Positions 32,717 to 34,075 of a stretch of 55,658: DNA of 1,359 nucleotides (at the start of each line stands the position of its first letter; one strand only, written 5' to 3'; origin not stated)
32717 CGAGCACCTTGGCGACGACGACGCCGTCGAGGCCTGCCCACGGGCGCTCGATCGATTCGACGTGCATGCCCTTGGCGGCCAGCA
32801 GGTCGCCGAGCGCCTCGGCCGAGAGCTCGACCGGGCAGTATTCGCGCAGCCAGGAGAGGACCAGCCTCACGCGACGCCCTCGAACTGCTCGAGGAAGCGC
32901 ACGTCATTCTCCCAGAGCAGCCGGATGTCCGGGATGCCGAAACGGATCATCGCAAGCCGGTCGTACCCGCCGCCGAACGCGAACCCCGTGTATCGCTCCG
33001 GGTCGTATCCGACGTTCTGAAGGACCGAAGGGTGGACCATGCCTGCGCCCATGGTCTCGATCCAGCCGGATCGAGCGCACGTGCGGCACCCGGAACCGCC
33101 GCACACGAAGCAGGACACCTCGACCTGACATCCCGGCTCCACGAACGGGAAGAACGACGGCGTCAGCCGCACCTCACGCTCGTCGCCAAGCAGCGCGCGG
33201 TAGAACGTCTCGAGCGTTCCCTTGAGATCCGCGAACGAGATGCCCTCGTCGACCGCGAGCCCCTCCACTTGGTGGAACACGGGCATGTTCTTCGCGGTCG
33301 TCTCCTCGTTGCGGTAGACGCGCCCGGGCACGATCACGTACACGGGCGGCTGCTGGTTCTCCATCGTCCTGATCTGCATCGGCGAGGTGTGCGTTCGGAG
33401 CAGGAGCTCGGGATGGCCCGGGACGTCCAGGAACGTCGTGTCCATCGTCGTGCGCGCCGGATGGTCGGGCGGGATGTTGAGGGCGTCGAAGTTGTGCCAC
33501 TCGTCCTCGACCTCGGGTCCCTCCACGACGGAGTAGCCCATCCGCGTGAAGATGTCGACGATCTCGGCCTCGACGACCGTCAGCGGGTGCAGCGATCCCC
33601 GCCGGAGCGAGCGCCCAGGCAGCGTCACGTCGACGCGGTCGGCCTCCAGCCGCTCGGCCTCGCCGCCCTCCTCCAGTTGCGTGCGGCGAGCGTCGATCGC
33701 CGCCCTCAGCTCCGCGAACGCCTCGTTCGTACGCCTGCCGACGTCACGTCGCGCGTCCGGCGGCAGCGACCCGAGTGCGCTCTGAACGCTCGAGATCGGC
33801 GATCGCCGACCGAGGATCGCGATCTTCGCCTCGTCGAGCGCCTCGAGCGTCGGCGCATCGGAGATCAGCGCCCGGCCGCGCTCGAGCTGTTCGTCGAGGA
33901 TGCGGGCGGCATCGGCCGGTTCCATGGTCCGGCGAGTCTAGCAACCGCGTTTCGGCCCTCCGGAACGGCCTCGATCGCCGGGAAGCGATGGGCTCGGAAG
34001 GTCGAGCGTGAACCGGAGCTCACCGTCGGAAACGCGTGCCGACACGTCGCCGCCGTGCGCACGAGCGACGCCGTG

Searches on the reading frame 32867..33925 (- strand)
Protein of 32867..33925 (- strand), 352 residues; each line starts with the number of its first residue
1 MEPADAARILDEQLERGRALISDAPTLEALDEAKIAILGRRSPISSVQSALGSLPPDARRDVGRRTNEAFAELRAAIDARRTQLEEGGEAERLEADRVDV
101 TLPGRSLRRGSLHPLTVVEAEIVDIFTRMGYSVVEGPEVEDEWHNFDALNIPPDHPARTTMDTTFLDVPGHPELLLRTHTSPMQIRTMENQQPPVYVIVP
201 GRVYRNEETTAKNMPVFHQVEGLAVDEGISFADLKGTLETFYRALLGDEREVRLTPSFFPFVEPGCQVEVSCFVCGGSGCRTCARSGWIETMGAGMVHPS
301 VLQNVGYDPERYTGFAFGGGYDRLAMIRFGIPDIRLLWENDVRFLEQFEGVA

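Call 65: search_protein_families(library=pfam, proteins=[window:32867-33925:-], max_evalue=0.001)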
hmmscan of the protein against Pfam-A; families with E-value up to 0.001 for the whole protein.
window:32867-33925:- (352 aa): 2 families
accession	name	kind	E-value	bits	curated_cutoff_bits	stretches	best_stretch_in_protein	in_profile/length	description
PF01409.25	tRNA-synt_2d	-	1.1e-94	317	19.8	1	98-348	2-246/246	tRNA synthetases class II core domain (F)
PF02912.23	Phe_tRNA-synt_N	-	3.5e-15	56.2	22.3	1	26-93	2-69/69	Aminoacyl tRNA synthetase class II, N-terminal domain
